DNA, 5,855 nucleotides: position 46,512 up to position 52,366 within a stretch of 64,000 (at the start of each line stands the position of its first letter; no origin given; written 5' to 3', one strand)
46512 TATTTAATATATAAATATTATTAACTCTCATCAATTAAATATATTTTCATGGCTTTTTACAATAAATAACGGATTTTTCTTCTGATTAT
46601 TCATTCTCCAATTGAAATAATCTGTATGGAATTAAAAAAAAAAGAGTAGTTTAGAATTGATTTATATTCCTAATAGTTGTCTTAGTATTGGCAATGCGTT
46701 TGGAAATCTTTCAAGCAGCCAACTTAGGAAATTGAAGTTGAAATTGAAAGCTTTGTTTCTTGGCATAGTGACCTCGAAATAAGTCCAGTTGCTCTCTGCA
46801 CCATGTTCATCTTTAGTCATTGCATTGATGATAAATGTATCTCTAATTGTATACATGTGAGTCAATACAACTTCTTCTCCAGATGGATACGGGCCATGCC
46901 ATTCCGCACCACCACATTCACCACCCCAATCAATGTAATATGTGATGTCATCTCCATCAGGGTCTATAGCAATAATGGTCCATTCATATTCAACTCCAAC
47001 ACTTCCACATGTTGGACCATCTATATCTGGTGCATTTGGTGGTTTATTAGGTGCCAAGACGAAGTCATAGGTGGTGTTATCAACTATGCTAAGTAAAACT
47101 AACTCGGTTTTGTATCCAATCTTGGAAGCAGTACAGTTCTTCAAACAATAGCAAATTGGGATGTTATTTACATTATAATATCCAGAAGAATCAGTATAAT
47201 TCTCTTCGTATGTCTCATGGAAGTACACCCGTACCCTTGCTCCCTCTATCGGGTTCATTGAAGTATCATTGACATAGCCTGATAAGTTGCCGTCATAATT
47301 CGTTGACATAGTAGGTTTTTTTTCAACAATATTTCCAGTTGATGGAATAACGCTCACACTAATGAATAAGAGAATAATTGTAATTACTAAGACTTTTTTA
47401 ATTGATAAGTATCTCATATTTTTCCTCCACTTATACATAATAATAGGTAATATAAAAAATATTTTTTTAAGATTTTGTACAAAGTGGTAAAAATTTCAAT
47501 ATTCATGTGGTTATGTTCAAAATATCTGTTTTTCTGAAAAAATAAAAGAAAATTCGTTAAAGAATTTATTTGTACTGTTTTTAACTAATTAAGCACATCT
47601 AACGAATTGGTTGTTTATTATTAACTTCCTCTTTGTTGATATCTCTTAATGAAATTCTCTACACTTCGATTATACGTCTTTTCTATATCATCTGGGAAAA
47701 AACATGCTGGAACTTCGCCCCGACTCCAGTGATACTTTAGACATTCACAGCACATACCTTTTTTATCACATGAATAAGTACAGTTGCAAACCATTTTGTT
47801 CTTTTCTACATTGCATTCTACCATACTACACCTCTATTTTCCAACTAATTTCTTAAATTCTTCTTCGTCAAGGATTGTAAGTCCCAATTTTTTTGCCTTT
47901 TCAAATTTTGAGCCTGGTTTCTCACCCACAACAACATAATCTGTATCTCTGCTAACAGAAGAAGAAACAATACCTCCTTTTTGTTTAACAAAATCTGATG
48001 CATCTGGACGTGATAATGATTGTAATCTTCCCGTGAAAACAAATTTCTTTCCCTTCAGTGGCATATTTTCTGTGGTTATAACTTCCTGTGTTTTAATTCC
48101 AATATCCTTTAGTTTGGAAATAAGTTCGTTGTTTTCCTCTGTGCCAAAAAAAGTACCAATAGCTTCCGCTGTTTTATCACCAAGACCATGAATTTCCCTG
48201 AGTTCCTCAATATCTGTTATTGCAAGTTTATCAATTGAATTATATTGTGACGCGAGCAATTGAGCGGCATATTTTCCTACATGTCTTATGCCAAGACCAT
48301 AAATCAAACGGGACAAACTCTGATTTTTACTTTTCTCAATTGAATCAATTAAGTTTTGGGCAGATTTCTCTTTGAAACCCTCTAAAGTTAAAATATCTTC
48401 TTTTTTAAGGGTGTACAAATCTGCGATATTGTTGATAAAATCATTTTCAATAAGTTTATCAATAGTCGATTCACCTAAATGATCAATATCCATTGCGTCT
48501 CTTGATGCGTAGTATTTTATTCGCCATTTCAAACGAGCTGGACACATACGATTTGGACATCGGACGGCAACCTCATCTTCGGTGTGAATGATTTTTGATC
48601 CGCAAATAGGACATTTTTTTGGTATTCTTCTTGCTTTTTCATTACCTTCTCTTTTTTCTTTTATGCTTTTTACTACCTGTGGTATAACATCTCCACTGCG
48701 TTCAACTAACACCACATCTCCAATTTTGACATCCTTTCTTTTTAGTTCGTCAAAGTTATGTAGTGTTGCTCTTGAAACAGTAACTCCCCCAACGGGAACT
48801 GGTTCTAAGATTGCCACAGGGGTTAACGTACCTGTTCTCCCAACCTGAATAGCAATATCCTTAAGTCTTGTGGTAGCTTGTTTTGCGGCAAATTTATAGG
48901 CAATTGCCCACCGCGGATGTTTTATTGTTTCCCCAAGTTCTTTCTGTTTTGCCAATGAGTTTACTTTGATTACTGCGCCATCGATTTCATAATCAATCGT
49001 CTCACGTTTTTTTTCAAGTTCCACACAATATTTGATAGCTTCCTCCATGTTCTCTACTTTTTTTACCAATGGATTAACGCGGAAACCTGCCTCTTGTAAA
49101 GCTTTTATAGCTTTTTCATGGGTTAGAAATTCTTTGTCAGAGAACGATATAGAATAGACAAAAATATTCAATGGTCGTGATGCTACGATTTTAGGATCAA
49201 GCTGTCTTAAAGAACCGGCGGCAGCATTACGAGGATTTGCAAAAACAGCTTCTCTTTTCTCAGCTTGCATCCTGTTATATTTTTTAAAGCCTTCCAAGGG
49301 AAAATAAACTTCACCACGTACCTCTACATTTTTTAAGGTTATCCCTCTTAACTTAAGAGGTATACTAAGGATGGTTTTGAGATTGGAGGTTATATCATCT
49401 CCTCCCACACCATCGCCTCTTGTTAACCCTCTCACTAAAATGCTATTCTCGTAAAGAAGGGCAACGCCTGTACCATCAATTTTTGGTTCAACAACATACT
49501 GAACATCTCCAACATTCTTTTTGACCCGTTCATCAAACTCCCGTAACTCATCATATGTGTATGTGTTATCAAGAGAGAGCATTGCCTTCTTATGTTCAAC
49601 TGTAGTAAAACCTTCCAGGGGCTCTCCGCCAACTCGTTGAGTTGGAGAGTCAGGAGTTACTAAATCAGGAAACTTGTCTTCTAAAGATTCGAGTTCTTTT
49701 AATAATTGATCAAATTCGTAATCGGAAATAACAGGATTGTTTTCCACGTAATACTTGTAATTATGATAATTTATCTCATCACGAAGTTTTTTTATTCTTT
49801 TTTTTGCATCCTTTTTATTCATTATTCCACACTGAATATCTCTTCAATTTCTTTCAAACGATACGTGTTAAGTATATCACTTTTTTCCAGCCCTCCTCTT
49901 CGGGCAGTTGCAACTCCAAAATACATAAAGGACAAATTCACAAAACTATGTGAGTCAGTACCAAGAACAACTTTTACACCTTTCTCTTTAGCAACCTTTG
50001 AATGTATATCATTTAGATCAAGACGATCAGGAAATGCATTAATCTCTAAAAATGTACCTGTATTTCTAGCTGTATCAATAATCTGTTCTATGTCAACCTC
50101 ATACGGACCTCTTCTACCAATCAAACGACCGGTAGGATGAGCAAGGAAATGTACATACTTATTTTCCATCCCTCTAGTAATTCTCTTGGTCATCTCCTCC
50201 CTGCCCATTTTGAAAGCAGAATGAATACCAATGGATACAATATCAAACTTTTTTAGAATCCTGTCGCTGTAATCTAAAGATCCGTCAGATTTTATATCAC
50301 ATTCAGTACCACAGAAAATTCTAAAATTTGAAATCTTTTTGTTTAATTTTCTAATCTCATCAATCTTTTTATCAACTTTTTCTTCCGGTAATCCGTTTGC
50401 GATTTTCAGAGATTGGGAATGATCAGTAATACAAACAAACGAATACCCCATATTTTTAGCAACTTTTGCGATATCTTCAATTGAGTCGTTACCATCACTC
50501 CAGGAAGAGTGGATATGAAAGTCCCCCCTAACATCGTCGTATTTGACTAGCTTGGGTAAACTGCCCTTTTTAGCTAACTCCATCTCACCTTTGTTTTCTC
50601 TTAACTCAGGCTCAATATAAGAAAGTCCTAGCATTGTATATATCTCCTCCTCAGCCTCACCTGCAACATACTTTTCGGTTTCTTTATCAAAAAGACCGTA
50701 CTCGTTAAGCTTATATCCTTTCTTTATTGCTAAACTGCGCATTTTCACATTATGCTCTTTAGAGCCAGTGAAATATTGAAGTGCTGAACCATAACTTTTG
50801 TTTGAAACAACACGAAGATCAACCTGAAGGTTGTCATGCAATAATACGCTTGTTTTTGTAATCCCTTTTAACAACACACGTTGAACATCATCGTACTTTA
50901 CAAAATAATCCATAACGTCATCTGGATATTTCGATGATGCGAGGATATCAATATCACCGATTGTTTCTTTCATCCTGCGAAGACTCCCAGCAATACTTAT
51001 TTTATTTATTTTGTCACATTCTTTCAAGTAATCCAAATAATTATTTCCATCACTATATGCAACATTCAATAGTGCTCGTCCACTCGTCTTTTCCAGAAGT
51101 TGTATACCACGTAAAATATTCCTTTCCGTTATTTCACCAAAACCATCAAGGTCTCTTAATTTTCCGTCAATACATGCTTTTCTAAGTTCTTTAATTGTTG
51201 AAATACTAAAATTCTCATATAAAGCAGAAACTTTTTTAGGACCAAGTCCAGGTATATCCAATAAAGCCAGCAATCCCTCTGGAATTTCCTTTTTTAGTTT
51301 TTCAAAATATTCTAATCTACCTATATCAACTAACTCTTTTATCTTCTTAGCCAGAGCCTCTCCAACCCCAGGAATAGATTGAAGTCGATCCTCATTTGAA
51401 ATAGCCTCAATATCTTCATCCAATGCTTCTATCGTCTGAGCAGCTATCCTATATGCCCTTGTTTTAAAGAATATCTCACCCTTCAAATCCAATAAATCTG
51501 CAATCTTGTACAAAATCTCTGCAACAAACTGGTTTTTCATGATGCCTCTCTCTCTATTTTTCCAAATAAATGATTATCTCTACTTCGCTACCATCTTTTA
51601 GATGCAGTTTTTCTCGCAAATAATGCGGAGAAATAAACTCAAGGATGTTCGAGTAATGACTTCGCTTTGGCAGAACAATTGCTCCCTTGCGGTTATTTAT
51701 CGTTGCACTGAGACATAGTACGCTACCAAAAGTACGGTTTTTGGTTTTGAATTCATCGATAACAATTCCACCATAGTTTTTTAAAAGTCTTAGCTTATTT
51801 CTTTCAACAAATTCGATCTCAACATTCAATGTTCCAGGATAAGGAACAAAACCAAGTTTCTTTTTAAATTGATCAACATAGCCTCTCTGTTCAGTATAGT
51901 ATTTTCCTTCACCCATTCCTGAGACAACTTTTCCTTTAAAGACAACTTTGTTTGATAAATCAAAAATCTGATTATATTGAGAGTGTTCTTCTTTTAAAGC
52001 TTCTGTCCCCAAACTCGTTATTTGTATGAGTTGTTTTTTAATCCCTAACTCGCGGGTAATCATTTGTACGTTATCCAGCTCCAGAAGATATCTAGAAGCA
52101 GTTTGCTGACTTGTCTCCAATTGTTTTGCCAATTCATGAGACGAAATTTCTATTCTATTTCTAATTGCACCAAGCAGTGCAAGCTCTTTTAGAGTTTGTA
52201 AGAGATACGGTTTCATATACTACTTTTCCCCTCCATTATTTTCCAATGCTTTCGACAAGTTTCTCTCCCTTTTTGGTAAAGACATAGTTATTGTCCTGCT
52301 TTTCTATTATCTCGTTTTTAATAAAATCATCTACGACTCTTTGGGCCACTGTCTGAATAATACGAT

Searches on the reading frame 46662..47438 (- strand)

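Call 15: search_protein_families(library=pfam, proteins=[window:46662-47438:-])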
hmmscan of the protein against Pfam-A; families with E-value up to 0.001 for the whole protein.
window:46662-47438:- (258 aa): 2 families
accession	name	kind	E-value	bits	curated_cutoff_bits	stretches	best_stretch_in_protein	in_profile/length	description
PF13620.12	CarboxypepD_reg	-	6.4e-08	33.3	32.3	1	52-128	2-81/82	Carboxypeptidase regulatory-like domain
PF13715.12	CarbopepD_reg_2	-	8.4e-06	26.2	32.2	1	52-125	1-71/88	CarboxypepD_reg-like domain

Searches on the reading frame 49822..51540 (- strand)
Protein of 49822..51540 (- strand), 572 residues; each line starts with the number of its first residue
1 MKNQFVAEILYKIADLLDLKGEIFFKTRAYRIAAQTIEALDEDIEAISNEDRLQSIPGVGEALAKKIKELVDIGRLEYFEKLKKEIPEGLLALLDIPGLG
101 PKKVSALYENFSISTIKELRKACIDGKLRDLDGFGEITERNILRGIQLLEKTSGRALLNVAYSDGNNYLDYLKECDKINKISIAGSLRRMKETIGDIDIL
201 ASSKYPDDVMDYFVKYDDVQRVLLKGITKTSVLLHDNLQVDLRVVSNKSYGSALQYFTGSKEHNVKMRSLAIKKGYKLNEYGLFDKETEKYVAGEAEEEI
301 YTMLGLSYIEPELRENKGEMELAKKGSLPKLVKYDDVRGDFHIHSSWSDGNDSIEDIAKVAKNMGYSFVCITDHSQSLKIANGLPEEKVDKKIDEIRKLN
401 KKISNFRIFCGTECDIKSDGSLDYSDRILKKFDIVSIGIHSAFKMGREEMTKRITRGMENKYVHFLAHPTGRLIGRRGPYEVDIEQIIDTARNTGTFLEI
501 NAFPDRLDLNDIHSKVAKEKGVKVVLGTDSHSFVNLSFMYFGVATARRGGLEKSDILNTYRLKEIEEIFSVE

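Call 16: search_protein_families(library=pfam, proteins=[window:49822-51540:-])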
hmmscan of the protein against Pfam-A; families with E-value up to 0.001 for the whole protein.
window:49822-51540:- (572 aa): 7 families
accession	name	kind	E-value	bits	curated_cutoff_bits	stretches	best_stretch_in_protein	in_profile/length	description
PF14791.11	DNA_pol_B_thumb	-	1.2e-27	96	25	1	253-315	1-63/63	DNA polymerase beta thumb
PF14716.13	HHH_8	-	3.2e-17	63.1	30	1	1-75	1-72/73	Helix-hairpin-helix domain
PF14520.12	HHH_5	-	5e-14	52.9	27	1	92-146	3-55/57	Helix-hairpin-helix domain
PF02811.25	PHP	-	3.3e-11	44.2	26.4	1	340-466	1-118/164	PHP domain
PF00633.29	HHH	-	2.8e-05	24.2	24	0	52-69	12-29/30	Helix-hairpin-helix motif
PF01876.22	RNase_P_p30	-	3.3e-05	23.9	35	1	345-437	5-94/214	RNase P subunit p30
PF14792.12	DNA_pol_B_palm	-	0.00024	21.8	25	1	172-241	18-83/113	DNA polymerase beta palm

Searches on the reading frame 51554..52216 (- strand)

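Call 16: search_protein_families(library=pfam, proteins=[window:51554-52216:-])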
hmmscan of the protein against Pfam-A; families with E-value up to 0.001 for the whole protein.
window:51554-52216:- (220 aa): 3 families
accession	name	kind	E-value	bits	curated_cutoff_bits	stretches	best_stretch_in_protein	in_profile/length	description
PF01982.22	CTP-dep_RFKase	-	3.3e-42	143.7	25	1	97-215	1-120/121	Domain of unknown function DUF120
PF12802.13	MarR_2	-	0.00018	22.1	27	0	8-47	4-44/61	MarR family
PF25213.1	HVO_A0261_N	-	0.00075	19.8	35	0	5-72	7-69/86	HVO_A0261 N-terminal domain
